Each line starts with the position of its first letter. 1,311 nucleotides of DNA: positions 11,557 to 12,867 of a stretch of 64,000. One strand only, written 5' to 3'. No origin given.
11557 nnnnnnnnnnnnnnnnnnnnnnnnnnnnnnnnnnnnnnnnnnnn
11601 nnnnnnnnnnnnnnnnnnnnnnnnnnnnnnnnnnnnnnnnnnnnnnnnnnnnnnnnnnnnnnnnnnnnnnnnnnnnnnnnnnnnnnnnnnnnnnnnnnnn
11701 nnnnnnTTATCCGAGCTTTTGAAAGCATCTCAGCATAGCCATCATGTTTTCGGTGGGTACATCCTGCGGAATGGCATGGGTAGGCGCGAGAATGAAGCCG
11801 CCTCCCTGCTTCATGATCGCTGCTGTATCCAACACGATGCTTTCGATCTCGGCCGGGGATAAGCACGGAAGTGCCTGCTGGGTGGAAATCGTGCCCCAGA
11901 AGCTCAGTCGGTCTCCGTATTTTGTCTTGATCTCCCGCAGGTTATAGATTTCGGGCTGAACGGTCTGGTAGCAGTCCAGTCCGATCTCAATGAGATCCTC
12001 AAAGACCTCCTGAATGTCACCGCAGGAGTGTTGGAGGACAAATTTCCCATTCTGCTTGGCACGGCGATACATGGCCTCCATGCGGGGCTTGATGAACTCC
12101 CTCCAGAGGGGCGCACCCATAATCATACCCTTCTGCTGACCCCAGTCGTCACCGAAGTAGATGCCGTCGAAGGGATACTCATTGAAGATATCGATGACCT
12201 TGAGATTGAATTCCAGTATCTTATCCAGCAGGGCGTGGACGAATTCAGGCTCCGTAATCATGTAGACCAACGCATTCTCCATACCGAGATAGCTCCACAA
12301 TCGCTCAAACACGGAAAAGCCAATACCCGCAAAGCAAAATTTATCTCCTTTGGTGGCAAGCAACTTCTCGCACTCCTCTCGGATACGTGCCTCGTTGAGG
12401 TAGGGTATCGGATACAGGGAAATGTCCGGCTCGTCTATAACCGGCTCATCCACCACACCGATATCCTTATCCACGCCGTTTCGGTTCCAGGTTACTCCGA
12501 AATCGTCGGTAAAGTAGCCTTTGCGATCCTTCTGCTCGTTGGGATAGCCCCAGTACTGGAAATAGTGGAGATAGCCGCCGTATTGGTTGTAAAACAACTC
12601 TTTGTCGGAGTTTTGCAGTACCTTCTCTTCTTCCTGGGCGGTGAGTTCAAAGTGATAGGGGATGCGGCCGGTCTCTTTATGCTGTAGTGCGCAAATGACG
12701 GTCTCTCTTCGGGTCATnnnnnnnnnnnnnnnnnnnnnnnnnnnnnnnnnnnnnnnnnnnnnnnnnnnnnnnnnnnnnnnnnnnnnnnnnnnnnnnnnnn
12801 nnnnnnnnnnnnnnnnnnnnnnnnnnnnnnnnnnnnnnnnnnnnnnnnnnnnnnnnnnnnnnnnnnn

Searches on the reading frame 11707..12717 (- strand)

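Call 64: search_protein_families(library=pfam, proteins=[window:11707-12717:-], max_evalue=0.00001)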
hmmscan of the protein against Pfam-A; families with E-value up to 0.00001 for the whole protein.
window:11707-12717:- (336 aa): 1 family
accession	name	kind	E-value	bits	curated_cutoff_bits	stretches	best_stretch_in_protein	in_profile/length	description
PF01208.23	URO-D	-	3e-23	82.8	23.9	1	85-333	91-344/346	Uroporphyrinogen decarboxylase (URO-D)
